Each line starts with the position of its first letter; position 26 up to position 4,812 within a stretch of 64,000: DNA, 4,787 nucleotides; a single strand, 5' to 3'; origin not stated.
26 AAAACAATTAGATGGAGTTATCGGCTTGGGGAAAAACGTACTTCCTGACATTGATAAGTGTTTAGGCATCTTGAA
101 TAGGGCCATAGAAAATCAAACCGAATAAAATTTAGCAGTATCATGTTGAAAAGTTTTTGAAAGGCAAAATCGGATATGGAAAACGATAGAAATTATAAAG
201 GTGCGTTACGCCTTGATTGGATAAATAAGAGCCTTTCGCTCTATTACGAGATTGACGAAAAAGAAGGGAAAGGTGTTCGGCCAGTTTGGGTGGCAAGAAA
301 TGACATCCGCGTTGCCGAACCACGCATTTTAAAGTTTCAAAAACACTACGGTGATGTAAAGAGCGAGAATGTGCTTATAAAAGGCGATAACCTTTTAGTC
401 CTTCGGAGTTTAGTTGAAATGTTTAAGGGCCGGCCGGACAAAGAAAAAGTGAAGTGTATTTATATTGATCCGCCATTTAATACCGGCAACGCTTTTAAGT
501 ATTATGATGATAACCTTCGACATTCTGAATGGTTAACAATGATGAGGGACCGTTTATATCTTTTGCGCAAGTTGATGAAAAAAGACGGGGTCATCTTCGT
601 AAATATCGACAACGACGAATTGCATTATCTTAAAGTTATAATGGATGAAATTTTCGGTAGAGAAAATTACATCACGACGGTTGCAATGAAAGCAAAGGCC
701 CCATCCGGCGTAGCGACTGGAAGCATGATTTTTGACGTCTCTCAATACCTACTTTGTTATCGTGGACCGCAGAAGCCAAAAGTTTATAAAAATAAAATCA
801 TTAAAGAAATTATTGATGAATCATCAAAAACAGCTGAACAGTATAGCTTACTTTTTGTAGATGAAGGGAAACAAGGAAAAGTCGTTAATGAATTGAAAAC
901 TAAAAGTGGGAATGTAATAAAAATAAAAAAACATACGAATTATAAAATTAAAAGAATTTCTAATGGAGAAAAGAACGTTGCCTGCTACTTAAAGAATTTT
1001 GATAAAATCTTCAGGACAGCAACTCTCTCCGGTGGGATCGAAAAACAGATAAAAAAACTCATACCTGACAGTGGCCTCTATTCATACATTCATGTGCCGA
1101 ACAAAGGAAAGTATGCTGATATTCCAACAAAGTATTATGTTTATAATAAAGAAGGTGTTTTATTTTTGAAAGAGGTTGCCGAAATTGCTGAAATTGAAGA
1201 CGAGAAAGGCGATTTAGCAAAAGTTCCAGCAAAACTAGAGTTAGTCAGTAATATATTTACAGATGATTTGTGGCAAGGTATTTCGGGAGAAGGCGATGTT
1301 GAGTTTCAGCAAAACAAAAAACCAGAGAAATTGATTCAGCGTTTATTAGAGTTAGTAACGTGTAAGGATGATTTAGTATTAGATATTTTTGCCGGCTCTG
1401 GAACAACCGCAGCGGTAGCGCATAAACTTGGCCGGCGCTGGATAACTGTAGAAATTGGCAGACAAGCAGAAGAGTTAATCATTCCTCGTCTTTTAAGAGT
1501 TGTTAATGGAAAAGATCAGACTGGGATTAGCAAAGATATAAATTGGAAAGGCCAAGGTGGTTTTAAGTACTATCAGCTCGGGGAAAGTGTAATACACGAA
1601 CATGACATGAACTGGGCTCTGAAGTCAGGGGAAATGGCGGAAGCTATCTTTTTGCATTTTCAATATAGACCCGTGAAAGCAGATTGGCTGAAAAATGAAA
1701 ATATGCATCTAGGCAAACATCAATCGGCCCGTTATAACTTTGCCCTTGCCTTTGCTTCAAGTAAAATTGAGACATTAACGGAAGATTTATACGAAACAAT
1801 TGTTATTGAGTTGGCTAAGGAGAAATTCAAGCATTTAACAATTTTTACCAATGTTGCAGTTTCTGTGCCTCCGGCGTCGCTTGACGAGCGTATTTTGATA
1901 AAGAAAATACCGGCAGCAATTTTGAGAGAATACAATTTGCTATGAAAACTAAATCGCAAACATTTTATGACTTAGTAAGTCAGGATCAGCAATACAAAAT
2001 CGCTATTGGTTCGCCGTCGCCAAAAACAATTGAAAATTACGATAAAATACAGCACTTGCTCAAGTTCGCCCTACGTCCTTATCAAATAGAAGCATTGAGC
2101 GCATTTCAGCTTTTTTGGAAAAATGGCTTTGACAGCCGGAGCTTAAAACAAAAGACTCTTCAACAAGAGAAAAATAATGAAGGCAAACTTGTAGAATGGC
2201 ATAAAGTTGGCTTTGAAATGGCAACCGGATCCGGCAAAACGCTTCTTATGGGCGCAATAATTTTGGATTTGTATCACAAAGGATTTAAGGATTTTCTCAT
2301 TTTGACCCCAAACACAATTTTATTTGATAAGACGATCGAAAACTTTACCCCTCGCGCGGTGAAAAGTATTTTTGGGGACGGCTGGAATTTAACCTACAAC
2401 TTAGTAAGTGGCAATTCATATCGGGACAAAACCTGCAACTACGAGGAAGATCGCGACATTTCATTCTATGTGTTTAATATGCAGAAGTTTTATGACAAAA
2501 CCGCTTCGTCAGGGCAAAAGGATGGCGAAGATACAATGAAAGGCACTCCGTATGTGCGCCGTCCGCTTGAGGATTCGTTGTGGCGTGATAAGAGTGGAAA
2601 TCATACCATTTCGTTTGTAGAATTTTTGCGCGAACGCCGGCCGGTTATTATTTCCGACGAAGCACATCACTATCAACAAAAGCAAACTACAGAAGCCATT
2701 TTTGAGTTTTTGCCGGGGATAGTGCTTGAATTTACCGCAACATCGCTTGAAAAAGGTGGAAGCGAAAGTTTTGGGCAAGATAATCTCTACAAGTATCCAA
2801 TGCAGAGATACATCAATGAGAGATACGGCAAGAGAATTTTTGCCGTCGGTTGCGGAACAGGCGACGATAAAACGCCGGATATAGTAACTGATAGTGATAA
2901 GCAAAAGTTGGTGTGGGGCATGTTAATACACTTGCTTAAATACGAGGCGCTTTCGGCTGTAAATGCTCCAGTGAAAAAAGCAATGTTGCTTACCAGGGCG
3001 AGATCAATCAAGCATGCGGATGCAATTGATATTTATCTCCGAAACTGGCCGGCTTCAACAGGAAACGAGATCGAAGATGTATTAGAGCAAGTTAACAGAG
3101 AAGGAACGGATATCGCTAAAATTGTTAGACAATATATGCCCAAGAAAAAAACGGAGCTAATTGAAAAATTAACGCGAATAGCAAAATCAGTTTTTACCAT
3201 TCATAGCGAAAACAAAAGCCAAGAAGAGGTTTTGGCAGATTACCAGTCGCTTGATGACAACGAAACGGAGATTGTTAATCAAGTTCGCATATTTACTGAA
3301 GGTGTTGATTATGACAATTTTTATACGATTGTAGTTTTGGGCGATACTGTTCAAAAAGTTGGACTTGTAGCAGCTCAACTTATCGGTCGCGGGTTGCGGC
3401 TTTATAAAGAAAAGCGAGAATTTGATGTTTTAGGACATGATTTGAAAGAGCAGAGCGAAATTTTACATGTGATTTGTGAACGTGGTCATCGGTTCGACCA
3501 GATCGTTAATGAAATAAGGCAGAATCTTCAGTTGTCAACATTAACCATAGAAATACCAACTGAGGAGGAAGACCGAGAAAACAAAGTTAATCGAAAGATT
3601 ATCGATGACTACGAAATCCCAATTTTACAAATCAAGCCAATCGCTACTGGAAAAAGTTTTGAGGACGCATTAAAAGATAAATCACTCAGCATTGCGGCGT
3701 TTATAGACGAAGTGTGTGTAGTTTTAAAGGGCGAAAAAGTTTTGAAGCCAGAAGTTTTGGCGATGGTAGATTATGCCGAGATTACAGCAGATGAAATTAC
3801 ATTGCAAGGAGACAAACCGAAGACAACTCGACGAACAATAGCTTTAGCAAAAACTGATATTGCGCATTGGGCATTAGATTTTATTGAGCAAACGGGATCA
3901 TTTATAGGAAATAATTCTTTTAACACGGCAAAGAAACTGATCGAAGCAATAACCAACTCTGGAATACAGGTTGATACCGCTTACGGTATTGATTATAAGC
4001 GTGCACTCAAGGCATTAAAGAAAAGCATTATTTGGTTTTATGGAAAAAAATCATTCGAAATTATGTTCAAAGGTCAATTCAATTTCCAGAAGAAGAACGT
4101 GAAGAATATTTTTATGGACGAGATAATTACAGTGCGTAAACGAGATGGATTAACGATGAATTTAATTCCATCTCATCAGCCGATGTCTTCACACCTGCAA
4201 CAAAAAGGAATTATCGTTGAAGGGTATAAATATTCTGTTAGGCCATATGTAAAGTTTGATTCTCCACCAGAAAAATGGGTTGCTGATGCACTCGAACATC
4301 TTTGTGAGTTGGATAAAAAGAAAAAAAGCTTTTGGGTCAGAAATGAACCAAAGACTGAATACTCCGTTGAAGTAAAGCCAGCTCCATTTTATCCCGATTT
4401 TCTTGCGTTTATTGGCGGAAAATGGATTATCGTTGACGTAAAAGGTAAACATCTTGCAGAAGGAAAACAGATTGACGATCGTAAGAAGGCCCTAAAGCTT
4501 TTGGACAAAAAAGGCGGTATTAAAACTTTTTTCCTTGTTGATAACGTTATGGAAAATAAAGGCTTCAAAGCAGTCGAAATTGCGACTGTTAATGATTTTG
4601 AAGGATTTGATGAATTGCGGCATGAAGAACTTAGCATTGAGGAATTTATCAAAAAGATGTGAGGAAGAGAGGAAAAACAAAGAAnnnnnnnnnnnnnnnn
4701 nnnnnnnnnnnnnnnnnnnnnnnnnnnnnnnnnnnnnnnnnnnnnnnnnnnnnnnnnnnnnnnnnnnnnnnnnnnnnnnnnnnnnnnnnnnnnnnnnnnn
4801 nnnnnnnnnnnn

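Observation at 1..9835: Integrase-bounded low-GC island ending in a 3' half of tRNA-Asp with the native terminator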

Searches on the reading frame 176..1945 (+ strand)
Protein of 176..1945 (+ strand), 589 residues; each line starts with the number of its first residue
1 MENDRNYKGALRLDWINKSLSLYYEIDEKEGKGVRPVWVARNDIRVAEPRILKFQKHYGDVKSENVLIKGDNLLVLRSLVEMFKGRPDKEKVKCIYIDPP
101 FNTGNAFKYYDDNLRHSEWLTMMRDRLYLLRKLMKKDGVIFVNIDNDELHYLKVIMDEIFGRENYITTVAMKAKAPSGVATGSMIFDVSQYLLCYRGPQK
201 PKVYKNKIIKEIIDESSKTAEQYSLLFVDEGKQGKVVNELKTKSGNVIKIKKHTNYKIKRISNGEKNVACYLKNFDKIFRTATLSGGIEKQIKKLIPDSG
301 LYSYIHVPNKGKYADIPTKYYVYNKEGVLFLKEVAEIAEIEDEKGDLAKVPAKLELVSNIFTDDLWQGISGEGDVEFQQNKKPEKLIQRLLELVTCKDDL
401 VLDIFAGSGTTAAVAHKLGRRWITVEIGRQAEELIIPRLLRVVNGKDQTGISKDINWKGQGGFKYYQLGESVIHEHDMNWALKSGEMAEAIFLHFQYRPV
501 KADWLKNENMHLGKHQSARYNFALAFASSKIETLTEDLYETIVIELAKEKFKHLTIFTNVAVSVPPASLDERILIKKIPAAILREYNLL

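Call 9: find_encoding_contigs(protein=window:176-1945:+, flank=10000, max_places=6)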
Protein window:176-1945:+ (589 aa): 2 contigs read that carry it; 2 places shown.
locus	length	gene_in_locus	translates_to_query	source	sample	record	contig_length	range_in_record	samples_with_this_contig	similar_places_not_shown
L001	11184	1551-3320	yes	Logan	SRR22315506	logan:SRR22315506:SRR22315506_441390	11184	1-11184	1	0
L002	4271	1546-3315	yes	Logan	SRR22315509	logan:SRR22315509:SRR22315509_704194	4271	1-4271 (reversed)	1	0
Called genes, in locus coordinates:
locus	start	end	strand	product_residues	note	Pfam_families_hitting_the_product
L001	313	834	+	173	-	PF06785:UPF0242 (faint), PF13118:DUF3972 (weak)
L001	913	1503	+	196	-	-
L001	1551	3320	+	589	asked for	PF01555:N6_N4_Mtase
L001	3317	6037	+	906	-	PF04851:ResIII, PF00270:DEAD (faint)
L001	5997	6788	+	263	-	-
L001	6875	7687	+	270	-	-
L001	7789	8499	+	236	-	-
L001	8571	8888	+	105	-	PF04026:SpoVG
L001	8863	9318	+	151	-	-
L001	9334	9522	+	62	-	-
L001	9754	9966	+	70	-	PF12728:HTH_17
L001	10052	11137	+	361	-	PF24624:Int_N, PF00589:Phage_integrase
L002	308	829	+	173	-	PF06785:UPF0242 (faint), PF13118:DUF3972 (weak)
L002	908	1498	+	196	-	-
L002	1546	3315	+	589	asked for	PF01555:N6_N4_Mtase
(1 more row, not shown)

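Call 25: search_protein_families(library=pfam, proteins=[L001:313-834:+, L001:913-1503:+, window:176-1945:+], max_evalue=0.01)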
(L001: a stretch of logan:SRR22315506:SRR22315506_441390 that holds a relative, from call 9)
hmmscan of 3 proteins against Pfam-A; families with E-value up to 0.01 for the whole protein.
L001:313-834:+ (173 aa): 8 families
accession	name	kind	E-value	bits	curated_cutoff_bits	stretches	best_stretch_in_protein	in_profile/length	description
PF13118.11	DUF3972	-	6.5e-07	30.3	26.2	1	20-78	71-124/125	Protein of unknown function (DUF3972)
PF06785.16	UPF0242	-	2.1e-05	25.1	33.5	1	11-121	42-137/194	Uncharacterised protein family (UPF0242) N-terminus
PF11887.13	Mce4_CUP1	-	0.00075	19.6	32.6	1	41-119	21-99/222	Cholesterol uptake porter CUP1 of Mce4, putative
PF18709.6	DLP_helical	-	0.0011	18.8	25.5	1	32-114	43-121/340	Dynamin-like helical domain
PF11802.13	CENP-K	-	0.0026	17.8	27.2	1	30-117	42-126/263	Centromere-associated protein K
PF11727.13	ISG65-75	-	0.0042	16.8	25.1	1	46-118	40-112/281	Invariant surface glycoprotein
PF25164.1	CoiA_N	-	0.0047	16.8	26.3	1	108-133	6-30/50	Competence protein CoiA, N-terminal domain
PF12329.13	TMF_DNA_bd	-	0.0057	17.1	35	0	68-113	13-58/74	TATA element modulatory factor 1 DNA binding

L001:913-1503:+ (196 aa): 0 families

window:176-1945:+ (589 aa): 2 families
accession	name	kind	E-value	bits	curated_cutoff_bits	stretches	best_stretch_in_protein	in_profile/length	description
PF01555.25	N6_N4_Mtase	-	2.7e-42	145.7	26.7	1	92-435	1-219/221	DNA methylase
PF03602.21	Cons_hypoth95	-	0.00013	22.1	24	0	83-121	104-143/182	Conserved hypothetical protein 95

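Call 55: search_protein_families(library=phrogs, proteins=[L001:313-834:+, L001:913-1503:+], max_evalue=0.001)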
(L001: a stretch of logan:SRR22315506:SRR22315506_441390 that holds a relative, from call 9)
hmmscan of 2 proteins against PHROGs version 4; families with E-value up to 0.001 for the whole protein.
L001:313-834:+ (173 aa): 1 family
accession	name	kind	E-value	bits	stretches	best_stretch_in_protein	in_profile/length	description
phrog_6631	-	unknown function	0.00078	20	1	18-119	6-112/251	-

L001:913-1503:+ (196 aa): 0 families

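Call 56: search_protein_families(library=padloc, proteins=[L001:313-834:+, L001:913-1503:+, window:176-1945:+], max_evalue=0.001)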
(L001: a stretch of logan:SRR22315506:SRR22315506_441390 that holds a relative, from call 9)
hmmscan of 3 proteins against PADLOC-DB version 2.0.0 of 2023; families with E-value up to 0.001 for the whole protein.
L001:313-834:+ (173 aa): 5 families
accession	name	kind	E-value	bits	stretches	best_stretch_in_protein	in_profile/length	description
PDLC03840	LeoA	-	9.1e-06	22.9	1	45-117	260-335/577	-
PDLC03865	LmuB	-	8.3e-05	18.9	1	29-127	411-516/1007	-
PDLC00513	JetC1|JetC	-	0.00013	18.1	1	55-143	702-791/1140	DUF3584 domain; MukB-like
PDLC00551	JetC2|JetC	-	0.00025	17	1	30-121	891-982/1365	DUF3584 domain; MukB-like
PDLC03924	MkoC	-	0.00075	15.7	1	14-117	481-580/1136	-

L001:913-1503:+ (196 aa): 0 families

window:176-1945:+ (589 aa): 54 families (the best 25 are shown)
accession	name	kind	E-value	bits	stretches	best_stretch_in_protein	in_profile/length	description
PDLC03636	MTase_III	-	5.7e-95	317.2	1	37-506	10-479/575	Type III methyltransferase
PDLC03635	MTase_III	-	2.9e-82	275.5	1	52-470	206-602/708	Type III methyltransferase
PDLC03644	MTase_III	-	2.8e-76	255.4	2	51-260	23-242/542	Type III methyltransferase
PDLC03638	MTase_III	-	1.4e-55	187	1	64-469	380-713/816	Type III methyltransferase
PDLC03634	MTase_III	-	1.2e-50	171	2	116-414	170-426/621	Type III methyltransferase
PDLC03641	MTase_III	-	1.4e-44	150.8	2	115-418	180-431/657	Type III methyltransferase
PDLC03640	MTase_III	-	1.1e-35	121.1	3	111-165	107-161/654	Type III methyltransferase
PDLC03354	MTase_II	-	1.8e-35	120.8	2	63-211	54-219/425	Type II methyltransferase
PDLC03300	MTase_II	-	2.2e-29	100.5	2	351-439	187-276/302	Type II methyltransferase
PDLC03633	MTase_III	-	6.2e-27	92.5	3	361-447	277-361/616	Type III methyltransferase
PDLC03632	MTase_III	-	1.9e-26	90.5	2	116-217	240-337/983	Type III methyltransferase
PDLC03637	MTase_III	-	3.1e-26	90.1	2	64-195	121-261/513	Type III methyltransferase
PDLC03642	MTase_III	-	8.9e-26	88.6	1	63-196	81-215/528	Type III methyltransferase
PDLC03278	MTase_II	-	3.2e-22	77.5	2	84-195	14-119/390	Type II methyltransferase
PDLC03646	MTase_III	-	1.6e-21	73.9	1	63-444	470-841/1057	Type III methyltransferase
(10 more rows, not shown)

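Call 57: search_protein_families(library=ncbifam, proteins=[window:176-1945:+], max_evalue=0.001)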
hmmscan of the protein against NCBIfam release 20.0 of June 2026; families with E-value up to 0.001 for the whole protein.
window:176-1945:+ (589 aa): 3 families
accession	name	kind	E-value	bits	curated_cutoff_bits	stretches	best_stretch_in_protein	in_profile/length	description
NF008572.0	PRK11524.1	equivalog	7.3e-19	68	292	2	379-436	196-253/294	adenine-specific DNA-methyltransferase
NF050803.1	DnaMtaseCcrMCaul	equivalog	6.7e-14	51.6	830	1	378-447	186-255/350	adenine-specific DNA-methyltransferase CcrM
NF010253.0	PRK13699.1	subfamily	7.8e-08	32.3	244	1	379-444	145-210/226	DNA methyltransferase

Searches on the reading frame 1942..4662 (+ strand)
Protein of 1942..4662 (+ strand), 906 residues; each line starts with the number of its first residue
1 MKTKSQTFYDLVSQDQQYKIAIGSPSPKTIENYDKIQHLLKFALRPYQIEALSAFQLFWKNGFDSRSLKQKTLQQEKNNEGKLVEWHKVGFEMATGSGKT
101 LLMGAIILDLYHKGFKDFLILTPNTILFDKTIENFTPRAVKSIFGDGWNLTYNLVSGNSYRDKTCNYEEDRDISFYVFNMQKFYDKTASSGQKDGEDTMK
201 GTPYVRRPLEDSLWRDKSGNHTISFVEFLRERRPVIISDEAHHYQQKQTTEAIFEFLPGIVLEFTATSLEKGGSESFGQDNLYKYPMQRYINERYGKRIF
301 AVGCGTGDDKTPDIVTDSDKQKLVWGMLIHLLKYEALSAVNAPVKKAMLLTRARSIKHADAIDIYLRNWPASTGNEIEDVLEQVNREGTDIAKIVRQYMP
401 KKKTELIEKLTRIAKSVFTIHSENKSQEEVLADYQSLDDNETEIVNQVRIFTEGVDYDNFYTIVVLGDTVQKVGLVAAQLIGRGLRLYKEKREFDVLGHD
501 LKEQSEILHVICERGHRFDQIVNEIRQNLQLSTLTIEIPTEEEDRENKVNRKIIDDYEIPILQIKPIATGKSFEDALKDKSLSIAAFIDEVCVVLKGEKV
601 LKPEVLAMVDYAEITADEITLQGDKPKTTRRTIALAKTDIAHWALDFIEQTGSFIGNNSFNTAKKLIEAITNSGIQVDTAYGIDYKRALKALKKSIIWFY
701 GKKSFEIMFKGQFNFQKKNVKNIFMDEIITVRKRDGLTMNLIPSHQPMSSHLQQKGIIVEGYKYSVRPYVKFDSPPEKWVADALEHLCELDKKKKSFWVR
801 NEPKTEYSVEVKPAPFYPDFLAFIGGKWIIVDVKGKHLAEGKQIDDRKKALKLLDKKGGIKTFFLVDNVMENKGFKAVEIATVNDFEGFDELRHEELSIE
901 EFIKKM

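Call 25: search_protein_families(library=pfam, proteins=[window:1942-4662:+], max_evalue=0.01)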
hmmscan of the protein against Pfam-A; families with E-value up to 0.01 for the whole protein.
window:1942-4662:+ (906 aa): 3 families
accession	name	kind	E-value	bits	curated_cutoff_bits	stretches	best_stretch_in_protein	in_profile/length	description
PF04851.21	ResIII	-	2.7e-23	83.1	22.5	1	42-267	2-161/164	Type III restriction enzyme, res subunit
PF00270.35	DEAD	-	1.1e-05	25.7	26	1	88-167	16-92/167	DEAD/DEAH box helicase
PF18766.7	SWI2_SNF2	-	0.00056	20.1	26.7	1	94-291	26-180/221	SWI2/SNF2 ATPase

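Call 43: find_encoding_contigs(protein=window:1942-4662:+, flank=10000, max_places=6)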
Protein window:1942-4662:+ (906 aa): 1 contig read that carries it; 1 place shown.
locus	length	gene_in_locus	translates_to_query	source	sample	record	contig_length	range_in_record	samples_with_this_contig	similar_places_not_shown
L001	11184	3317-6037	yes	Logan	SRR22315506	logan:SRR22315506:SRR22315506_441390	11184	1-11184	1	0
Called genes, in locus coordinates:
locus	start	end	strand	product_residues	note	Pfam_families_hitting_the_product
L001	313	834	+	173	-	PF06785:UPF0242 (faint), PF13118:DUF3972 (weak)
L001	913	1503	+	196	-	-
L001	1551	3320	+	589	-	PF01555:N6_N4_Mtase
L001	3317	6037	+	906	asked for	PF04851:ResIII, PF00270:DEAD (faint)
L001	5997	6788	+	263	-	-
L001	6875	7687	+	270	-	-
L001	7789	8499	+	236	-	-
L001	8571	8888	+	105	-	PF04026:SpoVG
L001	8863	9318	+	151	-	-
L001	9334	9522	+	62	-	-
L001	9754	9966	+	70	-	PF12728:HTH_17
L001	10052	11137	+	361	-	PF24624:Int_N, PF00589:Phage_integrase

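Call 56: search_protein_families(library=padloc, proteins=[window:1942-4662:+], max_evalue=0.001)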
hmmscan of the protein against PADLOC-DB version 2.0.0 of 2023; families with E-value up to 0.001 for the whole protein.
window:1942-4662:+ (906 aa): 3 families
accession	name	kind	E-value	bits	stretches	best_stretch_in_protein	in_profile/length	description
PDLC03648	REase_III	-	1.5e-12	44.5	2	355-493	225-360/871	Type III restriction enzyme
PDLC03651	REase_III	-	8.4e-11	38.6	1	25-141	21-124/873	Type III restriction enzyme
PDLC02707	PbeA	-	0.00073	16.2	0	89-134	271-317/672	PbeA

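Call 57: search_protein_families(library=ncbifam, proteins=[window:1942-4662:+], max_evalue=0.001)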
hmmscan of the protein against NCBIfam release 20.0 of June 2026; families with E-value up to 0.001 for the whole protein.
window:1942-4662:+ (906 aa): 2 families
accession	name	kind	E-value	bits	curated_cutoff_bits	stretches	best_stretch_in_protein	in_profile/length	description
NF046055.1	restr_BPTD_3080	equivalog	3.9e-06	25.1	800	1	48-245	114-304/970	BPTD_3080 family restriction endonuclease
TIGR04095.1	dnd_restrict_1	equivalog_domain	1.9e-05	23.8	600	0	341-475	243-373/451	DNA phosphorothioation system restriction enzyme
